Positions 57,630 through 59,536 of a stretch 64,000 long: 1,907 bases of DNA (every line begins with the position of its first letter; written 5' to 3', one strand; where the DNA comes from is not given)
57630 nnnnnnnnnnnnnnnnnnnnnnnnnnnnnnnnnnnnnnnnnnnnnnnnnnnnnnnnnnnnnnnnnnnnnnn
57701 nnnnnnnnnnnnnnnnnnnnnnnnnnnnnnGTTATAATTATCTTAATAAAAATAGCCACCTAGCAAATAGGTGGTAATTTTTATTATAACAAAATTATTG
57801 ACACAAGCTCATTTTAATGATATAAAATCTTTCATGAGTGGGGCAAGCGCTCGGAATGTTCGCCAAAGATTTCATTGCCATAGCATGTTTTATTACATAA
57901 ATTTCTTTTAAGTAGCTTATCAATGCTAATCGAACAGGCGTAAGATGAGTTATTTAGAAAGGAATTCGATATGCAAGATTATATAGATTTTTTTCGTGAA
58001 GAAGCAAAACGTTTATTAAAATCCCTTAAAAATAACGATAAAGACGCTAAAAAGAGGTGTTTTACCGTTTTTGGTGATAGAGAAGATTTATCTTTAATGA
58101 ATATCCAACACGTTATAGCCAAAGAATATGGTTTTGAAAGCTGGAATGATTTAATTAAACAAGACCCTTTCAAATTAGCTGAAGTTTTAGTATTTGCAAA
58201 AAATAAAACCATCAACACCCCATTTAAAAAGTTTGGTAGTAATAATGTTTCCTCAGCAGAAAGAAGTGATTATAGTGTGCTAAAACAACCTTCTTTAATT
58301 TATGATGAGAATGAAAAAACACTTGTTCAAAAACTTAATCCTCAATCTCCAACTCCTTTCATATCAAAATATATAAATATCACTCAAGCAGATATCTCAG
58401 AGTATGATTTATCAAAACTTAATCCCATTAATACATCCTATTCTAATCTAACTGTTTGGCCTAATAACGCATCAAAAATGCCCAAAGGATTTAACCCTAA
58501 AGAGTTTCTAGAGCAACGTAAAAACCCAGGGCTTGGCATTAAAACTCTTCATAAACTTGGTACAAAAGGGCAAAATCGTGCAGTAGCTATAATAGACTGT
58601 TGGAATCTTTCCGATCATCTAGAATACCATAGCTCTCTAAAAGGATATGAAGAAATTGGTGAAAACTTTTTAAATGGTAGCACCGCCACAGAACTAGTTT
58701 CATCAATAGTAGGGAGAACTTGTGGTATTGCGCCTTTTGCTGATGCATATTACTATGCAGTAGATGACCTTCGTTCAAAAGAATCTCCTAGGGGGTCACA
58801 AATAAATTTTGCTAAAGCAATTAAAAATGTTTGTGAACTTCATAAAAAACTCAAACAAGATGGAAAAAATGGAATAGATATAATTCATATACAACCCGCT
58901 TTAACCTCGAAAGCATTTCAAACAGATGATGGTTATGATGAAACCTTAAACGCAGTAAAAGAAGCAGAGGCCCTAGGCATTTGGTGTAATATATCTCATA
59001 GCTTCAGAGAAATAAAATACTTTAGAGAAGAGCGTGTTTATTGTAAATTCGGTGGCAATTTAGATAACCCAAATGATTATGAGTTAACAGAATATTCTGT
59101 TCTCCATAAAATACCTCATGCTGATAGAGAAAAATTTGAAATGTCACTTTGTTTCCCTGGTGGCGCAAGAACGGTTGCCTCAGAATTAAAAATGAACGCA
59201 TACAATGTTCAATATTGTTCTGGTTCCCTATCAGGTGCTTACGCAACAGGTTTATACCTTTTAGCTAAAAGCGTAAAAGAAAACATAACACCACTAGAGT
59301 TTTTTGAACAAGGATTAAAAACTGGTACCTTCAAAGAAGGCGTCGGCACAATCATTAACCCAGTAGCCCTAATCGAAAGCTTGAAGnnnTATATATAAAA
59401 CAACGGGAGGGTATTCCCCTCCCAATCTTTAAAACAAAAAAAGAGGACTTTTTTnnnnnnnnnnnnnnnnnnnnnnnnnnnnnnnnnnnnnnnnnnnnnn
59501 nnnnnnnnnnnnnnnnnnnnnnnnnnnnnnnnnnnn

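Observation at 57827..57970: Conserved ~165-nt 5' leader shared by both subtilase-fold paralogs (second copy 61546-61690) with a co-located 14-codon uORF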

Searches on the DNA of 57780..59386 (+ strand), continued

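Call 36: search_with_rna_model(model_id=R1, sources=[L047, L048, L049, L050, L051, L052, L053, L054, L055, L056, L057, L058, L059, L060, L061, L062, L063, L064, L065, L066, L067, L068, L069, L070, L071, L072, L073, L074, L075, L076, L077, L078, L079, L080, L081, L082, L083, L084, L085, L086, L087, L088, L089, L090, L091, L092, L093, L094, L095, L096, L097, L098, L099, L100, L101, L102, L103, L104, L105, L106, L107, L108, L109, L110, L111, L112, L113, L114, L115, L116, L117, L118, L119, L120, L121, L122, L123, L124, L125, L126], max_evalue=0.1)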
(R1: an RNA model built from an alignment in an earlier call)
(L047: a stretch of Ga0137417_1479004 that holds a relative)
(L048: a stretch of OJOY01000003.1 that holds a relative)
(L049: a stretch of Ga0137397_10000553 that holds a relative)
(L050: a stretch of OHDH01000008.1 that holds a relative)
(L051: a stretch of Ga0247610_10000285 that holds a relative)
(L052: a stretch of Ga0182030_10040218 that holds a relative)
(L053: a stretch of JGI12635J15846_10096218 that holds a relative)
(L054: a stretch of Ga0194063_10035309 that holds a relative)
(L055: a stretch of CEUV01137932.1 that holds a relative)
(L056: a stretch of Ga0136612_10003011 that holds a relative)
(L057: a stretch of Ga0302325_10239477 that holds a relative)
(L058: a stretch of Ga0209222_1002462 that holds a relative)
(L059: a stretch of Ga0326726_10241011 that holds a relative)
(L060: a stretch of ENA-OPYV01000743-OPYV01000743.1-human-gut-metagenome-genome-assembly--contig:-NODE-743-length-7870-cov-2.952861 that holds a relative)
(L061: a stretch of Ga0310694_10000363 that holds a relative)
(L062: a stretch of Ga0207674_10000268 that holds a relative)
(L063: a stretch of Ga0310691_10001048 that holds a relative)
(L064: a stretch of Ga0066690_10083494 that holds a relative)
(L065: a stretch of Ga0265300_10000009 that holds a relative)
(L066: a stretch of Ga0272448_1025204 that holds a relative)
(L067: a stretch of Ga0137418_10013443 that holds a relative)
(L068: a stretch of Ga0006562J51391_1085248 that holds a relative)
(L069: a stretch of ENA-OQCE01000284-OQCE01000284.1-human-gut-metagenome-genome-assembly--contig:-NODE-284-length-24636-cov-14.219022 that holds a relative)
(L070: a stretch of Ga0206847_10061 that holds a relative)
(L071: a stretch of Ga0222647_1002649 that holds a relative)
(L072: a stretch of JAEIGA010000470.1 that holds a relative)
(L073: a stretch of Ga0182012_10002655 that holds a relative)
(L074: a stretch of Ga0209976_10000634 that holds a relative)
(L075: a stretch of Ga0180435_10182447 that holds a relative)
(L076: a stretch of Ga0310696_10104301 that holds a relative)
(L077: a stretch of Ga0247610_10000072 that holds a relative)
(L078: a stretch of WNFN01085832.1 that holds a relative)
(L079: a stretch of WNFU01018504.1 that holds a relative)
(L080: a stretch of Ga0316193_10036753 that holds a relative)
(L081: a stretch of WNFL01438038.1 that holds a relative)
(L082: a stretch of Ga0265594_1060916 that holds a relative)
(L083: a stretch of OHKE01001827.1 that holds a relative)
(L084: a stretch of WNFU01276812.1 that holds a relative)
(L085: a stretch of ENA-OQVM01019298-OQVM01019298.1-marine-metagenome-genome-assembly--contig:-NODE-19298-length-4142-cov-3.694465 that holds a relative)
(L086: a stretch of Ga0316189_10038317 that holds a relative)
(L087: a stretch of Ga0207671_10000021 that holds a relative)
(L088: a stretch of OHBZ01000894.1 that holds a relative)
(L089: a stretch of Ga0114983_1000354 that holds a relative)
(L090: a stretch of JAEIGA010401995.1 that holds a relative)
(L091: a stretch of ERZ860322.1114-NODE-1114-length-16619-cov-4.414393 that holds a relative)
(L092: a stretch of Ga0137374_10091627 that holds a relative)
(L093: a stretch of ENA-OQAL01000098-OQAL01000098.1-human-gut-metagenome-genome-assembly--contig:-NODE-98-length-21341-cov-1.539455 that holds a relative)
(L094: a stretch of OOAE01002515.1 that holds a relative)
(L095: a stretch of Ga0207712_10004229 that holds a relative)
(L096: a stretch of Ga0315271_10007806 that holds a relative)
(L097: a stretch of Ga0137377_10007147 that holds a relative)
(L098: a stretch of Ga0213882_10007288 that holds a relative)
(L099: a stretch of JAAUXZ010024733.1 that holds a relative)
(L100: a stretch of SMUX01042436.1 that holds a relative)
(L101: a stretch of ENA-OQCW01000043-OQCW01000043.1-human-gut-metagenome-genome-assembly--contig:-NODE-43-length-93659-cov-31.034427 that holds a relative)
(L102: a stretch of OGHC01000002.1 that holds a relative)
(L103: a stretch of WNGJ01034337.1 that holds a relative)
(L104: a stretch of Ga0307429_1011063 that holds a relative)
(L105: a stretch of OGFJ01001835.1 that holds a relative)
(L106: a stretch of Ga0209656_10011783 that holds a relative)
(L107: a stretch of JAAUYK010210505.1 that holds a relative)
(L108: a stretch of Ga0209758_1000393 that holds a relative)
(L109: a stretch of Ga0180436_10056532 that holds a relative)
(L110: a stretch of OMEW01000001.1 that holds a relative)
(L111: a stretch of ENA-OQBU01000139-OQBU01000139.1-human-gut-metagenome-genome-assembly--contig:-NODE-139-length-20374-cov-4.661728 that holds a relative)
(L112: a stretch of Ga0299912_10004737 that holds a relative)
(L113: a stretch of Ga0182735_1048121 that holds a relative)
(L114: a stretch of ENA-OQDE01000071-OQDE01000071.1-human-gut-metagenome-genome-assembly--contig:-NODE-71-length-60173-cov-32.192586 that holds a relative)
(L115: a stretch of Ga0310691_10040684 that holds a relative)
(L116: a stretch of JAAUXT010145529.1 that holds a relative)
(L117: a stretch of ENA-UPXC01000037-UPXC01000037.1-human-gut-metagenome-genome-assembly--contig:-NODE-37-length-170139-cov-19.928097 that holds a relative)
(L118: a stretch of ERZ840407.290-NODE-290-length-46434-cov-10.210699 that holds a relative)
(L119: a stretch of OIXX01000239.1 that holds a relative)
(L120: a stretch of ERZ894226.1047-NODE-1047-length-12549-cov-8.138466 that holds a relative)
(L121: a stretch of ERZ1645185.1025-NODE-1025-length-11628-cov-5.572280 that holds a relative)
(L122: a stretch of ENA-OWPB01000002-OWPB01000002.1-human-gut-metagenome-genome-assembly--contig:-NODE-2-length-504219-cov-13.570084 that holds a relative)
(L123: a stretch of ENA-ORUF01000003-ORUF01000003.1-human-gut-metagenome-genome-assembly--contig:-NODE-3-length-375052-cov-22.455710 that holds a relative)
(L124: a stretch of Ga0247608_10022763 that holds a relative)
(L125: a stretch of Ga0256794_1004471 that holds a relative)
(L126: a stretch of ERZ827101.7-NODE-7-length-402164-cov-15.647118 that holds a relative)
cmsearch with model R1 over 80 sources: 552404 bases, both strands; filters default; matches with E-value up to 0.1: 18.
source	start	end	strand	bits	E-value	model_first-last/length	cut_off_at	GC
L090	748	893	+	152.3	4.2e-32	1-145/145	no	0.38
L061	1750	1891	-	141.6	1.2e-29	1-145/145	no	0.38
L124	502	643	+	140.1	2.6e-29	1-145/145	no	0.41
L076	493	635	+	139.1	4.3e-29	1-145/145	no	0.41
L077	1842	1984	+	139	4.6e-29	1-145/145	no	0.41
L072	7682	7827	-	138.9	4.9e-29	1-145/145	no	0.37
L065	3847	3987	+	137.4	1.1e-28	1-145/145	no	0.39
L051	2142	2282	-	136.5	1.7e-28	1-145/145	no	0.38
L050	12010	12149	-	135.6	2.7e-28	1-145/145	no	0.45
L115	4347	4489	-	135.4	3.1e-28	1-145/145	no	0.41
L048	380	519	+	134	6.6e-28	1-145/145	no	0.46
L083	4797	4936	-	134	6.6e-28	1-145/145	no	0.46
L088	5062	5201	+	134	6.6e-28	1-145/145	no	0.46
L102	4397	4536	-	134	6.6e-28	1-145/145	no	0.46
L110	1137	1276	+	134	6.6e-28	1-145/145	no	0.46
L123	4134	4273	-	134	6.6e-28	1-145/145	no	0.46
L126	1992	2131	-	134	6.6e-28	1-145/145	no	0.46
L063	640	780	-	130.6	3.9e-27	1-145/145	no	0.38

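Call 41: search_with_rna_model(model_id=R1, sources=[window, L001, L002, L003, L005, L006, L007, L008, L009, L010, L011, L012, L013, L014, L015, L016, L017, L018, L019, L020, L021, L022, L023, L024, L025, L027, L028, L029, L030, L031, L032, L033, L034, L035, L036, L037, L038, L039, L040, L041, L042, L043, L090, L061, L124, L076, L077, L072, L065, L051, L050, L115, L048, L083, L063], max_evalue=1e-10, make_alignment=true)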
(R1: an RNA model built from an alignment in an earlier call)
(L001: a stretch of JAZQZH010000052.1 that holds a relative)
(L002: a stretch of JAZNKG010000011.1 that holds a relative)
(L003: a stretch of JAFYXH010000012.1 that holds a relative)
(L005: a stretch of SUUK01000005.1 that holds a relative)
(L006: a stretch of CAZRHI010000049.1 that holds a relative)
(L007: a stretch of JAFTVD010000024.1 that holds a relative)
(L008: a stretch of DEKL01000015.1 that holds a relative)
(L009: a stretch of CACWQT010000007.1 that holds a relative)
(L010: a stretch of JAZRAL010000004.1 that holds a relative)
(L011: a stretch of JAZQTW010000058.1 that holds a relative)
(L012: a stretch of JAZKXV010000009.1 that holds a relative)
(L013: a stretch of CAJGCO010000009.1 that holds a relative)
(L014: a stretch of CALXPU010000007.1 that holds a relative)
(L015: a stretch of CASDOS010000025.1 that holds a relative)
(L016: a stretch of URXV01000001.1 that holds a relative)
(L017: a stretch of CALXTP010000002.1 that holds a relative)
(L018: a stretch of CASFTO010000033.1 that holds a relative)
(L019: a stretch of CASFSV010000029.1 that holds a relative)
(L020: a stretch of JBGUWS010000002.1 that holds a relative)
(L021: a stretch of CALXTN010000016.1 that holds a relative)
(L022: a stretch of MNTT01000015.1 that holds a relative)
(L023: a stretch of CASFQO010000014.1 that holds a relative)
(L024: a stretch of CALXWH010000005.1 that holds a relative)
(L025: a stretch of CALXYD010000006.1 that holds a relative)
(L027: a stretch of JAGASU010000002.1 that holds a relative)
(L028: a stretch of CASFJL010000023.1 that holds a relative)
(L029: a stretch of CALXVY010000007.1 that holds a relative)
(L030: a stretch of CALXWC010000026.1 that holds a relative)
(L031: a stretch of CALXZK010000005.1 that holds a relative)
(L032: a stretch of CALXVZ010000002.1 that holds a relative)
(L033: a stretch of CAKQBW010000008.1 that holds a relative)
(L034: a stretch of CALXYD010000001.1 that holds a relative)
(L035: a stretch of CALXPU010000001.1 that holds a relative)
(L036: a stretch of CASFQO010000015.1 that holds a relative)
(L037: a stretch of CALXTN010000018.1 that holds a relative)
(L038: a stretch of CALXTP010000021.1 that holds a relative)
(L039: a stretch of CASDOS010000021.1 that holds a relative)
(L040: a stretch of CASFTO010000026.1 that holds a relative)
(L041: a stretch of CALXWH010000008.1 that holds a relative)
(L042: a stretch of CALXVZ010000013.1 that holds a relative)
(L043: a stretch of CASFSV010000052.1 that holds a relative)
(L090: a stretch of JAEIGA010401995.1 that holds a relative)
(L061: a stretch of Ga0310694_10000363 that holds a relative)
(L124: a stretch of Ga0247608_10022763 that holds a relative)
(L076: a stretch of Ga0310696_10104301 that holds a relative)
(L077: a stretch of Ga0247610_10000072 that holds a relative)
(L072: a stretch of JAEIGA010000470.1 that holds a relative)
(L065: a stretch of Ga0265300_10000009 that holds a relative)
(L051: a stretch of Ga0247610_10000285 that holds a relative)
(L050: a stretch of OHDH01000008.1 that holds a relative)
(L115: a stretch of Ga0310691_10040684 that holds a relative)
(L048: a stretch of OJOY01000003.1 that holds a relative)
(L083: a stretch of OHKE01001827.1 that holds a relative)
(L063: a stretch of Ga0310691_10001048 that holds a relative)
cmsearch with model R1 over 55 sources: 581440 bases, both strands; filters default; matches with E-value up to 1e-10: 57.
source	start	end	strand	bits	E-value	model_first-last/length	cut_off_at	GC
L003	4859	5003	+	154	1.7e-32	1-145/145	no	0.37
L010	4858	5003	+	153.5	2.3e-32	1-145/145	no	0.38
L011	4858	5003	+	152.5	3.9e-32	1-145/145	no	0.36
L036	4857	5003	+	152.5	3.9e-32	1-145/145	no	0.37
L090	748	893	+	152.3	4.4e-32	1-145/145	no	0.38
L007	4858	5003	+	151.6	6.4e-32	1-145/145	no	0.38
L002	4858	5003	+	150.5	1.1e-31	1-145/145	no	0.37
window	61548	61693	+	149.5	1.9e-31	1-145/145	no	0.36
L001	6517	6662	+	149.5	1.9e-31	1-145/145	no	0.36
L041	4856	5003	+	147.7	5e-31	1-145/145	no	0.38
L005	4858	5003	+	147.5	5.4e-31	1-145/145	no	0.38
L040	1757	1903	+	144.7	2.3e-30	1-145/145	no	0.4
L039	4858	5003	+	144.1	3.2e-30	1-145/145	no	0.38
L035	4859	5003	+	143.3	5e-30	1-145/145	no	0.39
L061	1750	1891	-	141.6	1.2e-29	1-145/145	no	0.38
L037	4859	5003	+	140.1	2.7e-29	1-145/145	no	0.37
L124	502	643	+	140.1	2.8e-29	1-145/145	no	0.41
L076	493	635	+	139.1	4.6e-29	1-145/145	no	0.41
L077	1842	1984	+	139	4.8e-29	1-145/145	no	0.41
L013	555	700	+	138.9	5.2e-29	1-145/145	no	0.37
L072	7682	7827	-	138.9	5.2e-29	1-145/145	no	0.37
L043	4860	5003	+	138.8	5.3e-29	1-145/145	no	0.42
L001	4859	5003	+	137.4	1.1e-28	1-145/145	no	0.35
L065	3847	3987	+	137.4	1.1e-28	1-145/145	no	0.39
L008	4861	5003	+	137.1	1.3e-28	1-145/145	no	0.41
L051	2142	2282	-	136.5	1.8e-28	1-145/145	no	0.38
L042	1499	1644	+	136.2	2.2e-28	1-145/145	no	0.38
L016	4864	5003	+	135.6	2.9e-28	1-145/145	no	0.45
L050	12010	12149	-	135.6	2.9e-28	1-145/145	no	0.45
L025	803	942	+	135.6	2.9e-28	1-145/145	no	0.42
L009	4863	5003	+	135.5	3.1e-28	1-145/145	no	0.38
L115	4347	4489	-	135.4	3.3e-28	1-145/145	no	0.41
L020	4861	5003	+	134.8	4.5e-28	1-145/145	no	0.41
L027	4864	5003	+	134.6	5.1e-28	1-145/145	no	0.4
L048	380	519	+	134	6.9e-28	1-145/145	no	0.46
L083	4797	4936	-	134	6.9e-28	1-145/145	no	0.46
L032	4864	5003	+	133.7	7.9e-28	1-145/145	no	0.4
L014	4864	5003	+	133.3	1e-27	1-145/145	no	0.43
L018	4864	5003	+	133.3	1e-27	1-145/145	no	0.43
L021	4864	5003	+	133.3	1e-27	1-145/145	no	0.43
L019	4864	5003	+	132.9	1.2e-27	1-145/145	no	0.42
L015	4864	5003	+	132.6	1.5e-27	1-145/145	no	0.43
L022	4864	5003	+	131.7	2.3e-27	1-145/145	no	0.46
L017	4462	4600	+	131.7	2.4e-27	1-145/145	no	0.45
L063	640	780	-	130.6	4.1e-27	1-145/145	no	0.38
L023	4865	5003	+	129.8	6.4e-27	1-145/145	no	0.42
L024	4865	5003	+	129.8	6.4e-27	1-145/145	no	0.42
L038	4858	5003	+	126.9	2.9e-26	1-145/145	no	0.41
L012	4863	5003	+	126.4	3.8e-26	1-145/145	no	0.38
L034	4858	5003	+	123.4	1.8e-25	1-145/145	no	0.43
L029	4859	5003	+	115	1.6e-23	1-145/145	no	0.35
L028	4859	5003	+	114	2.6e-23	1-145/145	no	0.35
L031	4860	5003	+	113.1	4.1e-23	1-145/145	no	0.38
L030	4860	5003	+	111.1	1.2e-22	1-145/145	no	0.38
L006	3804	3941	+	102.5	1.1e-20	1-145/145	no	0.32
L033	4863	5003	+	79.4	2.3e-15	1-145/145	no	0.33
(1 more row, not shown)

Alignment A5: 57 matches aligned to the model, 160 columns, each read 5' to 3' on its own strand. Consensus structure (alignment columns), stored with it:
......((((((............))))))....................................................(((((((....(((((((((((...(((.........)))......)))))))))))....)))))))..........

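Call 57: search_rna_families(sources=[L006, L014, L028, L033, L036, L016, L009, L020, L012], threshold=gathering)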
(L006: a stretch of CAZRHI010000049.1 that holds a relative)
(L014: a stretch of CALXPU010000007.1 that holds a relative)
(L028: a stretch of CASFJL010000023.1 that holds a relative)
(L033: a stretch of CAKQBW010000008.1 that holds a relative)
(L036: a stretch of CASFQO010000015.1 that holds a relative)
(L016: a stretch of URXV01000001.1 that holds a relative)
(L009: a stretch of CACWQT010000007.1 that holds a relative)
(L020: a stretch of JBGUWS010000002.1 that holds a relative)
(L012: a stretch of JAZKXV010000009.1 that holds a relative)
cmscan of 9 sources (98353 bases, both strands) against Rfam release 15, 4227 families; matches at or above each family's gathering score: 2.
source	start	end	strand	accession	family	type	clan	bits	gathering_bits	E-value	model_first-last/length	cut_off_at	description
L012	1324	1411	-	RF00005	tRNA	Gene; tRNA;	CL00001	59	29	5.1e-10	1-71/71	no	tRNA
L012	3878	3950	+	RF00005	tRNA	Gene; tRNA;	CL00001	48.8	29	3.3e-07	1-71/71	no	tRNA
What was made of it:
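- On Any described RNA family (Rfam 15, 4227 covariance models): Nine related loci: only tRNAs (call 57).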

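Call 58: search_rna_families(source=L036, start=4840, end=5010, threshold=evalue, max_evalue=10)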
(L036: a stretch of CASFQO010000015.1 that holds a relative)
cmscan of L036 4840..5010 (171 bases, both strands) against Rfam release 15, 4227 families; matches with E-value up to 10: 2.
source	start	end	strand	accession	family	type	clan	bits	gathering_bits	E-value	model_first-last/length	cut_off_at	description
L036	4930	4995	+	RF04276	MIR4371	Gene; miRNA;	CL00144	13.7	110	1.7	1-158/158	no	MIR4371 microRNA precursor family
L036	4860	5010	+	RF02777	OppA_thermometer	Cis-reg; thermoregulator;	-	9.4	290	1.4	1-168/304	3'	OppA 5' UTR thermometer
